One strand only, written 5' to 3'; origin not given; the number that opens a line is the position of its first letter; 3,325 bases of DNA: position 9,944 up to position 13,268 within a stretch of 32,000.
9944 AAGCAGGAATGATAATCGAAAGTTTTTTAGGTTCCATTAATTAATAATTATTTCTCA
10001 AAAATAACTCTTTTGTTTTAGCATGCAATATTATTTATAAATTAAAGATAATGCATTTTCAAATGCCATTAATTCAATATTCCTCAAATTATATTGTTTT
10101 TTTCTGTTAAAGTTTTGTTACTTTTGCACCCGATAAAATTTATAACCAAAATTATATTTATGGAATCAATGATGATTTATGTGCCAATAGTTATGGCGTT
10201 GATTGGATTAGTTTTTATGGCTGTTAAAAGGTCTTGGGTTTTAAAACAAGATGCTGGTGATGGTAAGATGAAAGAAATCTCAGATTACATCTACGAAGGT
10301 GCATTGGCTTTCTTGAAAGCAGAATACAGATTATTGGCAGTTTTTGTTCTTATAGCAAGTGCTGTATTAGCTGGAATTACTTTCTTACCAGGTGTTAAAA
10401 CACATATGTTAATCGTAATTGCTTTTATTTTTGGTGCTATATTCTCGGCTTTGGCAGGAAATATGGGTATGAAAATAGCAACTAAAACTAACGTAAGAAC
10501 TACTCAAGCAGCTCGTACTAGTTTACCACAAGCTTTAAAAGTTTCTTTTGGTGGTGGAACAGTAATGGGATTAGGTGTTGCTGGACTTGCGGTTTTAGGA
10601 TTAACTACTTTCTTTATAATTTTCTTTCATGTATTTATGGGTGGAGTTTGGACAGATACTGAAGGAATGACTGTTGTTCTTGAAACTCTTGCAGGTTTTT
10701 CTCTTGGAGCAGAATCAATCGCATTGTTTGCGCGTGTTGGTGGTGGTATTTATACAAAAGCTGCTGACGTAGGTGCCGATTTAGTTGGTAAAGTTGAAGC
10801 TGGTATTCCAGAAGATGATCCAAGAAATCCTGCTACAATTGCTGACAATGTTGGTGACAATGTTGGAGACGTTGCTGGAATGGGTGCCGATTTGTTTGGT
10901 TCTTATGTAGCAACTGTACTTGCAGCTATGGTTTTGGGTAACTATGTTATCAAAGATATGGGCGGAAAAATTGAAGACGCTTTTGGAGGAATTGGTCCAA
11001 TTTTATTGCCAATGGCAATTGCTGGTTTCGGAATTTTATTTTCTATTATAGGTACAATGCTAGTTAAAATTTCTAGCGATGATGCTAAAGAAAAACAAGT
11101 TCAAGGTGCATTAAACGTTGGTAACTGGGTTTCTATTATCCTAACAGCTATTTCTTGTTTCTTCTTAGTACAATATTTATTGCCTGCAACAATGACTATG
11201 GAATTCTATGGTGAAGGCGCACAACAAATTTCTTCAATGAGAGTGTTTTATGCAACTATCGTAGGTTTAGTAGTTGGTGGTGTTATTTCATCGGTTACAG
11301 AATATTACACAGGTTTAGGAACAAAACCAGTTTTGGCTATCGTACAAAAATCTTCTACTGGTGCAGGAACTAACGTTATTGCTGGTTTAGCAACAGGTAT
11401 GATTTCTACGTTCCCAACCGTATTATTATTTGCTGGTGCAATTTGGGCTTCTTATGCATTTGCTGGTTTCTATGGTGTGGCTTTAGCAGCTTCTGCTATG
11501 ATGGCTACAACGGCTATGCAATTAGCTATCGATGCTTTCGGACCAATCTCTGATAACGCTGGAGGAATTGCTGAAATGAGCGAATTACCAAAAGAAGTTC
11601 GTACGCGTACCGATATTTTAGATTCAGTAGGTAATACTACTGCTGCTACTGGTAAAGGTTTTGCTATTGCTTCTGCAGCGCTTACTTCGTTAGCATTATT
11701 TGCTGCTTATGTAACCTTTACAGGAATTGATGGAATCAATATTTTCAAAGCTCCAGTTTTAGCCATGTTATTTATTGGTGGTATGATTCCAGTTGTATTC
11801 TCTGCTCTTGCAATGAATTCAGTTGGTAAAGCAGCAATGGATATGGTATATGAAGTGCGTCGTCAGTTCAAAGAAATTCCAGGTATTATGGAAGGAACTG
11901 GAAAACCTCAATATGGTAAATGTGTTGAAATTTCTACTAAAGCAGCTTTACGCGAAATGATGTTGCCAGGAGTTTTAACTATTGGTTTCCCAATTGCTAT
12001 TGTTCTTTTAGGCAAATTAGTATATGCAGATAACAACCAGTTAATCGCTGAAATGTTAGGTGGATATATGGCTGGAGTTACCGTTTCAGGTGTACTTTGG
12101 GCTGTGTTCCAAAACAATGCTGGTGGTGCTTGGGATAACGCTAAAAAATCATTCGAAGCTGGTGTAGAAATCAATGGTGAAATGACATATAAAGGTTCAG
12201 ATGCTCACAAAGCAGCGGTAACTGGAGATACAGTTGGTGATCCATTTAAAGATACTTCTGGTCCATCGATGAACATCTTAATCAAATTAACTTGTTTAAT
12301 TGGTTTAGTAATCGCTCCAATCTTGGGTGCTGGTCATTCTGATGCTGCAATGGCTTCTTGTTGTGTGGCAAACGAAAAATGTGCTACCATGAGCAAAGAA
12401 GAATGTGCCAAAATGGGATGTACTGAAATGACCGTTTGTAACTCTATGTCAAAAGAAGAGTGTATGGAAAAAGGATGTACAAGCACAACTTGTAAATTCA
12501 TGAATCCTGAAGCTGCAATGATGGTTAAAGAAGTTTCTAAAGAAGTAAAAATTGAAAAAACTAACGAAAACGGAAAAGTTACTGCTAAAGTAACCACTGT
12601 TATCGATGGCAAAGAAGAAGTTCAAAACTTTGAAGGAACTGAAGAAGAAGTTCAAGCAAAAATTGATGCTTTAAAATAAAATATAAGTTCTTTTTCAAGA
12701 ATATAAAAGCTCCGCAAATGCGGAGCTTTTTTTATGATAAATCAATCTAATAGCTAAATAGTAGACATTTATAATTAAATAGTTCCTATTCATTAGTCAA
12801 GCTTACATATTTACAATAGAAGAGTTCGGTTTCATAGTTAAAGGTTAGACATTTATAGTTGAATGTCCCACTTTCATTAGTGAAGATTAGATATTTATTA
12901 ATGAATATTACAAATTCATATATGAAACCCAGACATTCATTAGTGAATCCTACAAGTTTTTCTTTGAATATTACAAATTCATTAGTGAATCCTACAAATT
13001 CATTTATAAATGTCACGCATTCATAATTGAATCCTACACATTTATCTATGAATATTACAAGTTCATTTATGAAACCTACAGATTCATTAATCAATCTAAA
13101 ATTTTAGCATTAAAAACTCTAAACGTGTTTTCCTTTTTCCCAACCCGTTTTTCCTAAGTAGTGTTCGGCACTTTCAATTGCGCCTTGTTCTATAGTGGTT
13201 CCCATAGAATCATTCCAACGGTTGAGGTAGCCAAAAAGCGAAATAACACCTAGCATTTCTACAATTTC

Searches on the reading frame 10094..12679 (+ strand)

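Call 11: search_protein_families(library=pfam, max_evalue=1, proteins=[window:10094-12679:+])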
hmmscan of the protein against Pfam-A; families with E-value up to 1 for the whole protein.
window:10094-12679:+ (861 aa): 2 families
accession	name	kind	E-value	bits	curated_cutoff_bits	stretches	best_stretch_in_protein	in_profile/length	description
PF03030.21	H_PPase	-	9.1e-254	844.4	29.7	1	36-740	1-645/645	Inorganic H+ pyrophosphatase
PF03427.18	CBM_19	-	0.43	11.1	20.1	0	751-783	11-41/61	Carbohydrate binding domain (family 19)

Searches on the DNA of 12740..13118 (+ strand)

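Call 82: search_dna_similar(query=window:12740-13118:+, collection=plasmids, mode=distant, max_evalue=0.01)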
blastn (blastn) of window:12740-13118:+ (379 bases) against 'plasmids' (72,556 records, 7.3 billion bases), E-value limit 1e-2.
No match.

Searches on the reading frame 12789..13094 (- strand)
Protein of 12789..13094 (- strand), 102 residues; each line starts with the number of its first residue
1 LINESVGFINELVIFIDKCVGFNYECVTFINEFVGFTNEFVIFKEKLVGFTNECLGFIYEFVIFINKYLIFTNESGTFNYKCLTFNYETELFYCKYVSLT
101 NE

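Call 11: search_protein_families(library=pfam, max_evalue=1, proteins=[window:12789-13094:-])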
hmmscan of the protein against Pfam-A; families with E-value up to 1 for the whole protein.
window:12789-13094:- (102 aa): 1 family
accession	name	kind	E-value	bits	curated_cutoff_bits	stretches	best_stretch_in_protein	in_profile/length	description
PF22699.1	GMIP-like_FCH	-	0.18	11.5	27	1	8-74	17-84/283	GEM-interacting protein-like, FCH domain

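Call 12: search_protein_families(library=ncbifam, max_evalue=1, proteins=[window:12789-13094:-])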
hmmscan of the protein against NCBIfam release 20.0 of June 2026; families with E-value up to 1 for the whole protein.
window:12789-13094:- (102 aa): 0 families

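Call 100: search_protein_representatives(protein=window:12789-13094:-)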
Query: 102 residues. Proteins with E-value up to 0.001 (for the whole library): 20; up to 1e-10: 0; up to 1e-30: 0. The best 20 are listed.
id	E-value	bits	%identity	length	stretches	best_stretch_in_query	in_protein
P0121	2.5e-09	53.5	37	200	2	3-88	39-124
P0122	1.4e-08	51.1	27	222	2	6-92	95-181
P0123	9.4e-07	45.2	33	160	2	6-69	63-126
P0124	3.6e-06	43.4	21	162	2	6-85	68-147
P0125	4.4e-06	43.1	38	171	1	8-85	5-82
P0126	5.1e-06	42.9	34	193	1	3-82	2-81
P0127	7.8e-06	42.3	28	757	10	13-99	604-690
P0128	2.5e-05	40.7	29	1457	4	8-75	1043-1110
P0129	3.8e-05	40.1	40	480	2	5-61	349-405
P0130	5.5e-05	39.6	32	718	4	10-74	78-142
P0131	7.2e-05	39.2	23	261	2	9-75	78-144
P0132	1.5e-04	38.2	34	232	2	14-89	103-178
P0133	1.7e-04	38.0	26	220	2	5-75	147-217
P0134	2.2e-04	37.6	26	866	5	22-98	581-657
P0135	2.3e-04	37.5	30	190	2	2-83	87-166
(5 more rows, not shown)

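Call 102: find_encoding_contigs(protein=P0126, flank=5000, max_places=3)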
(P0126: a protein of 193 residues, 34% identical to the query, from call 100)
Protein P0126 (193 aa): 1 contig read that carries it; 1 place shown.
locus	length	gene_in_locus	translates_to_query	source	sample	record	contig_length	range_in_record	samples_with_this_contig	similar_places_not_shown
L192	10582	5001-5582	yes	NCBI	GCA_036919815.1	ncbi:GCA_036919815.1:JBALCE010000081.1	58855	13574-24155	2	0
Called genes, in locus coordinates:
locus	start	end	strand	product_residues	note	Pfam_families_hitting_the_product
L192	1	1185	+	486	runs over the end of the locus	PF01384:PHO4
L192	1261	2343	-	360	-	PF01791:DeoC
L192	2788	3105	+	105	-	-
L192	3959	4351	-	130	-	PF01850:PIN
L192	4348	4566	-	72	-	-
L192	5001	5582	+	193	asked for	-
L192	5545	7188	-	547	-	PF02776:TPP_enzyme_N, PF00205:TPP_enzyme_M, PF02775:TPP_enzyme_C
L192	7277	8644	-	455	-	PF00171:Aldedh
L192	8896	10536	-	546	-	PF16697:Yop-YscD_cpl, PF00498:FHA, PF01590:GAF, PF13185:GAF_2, PF00211:Guanylate_cyc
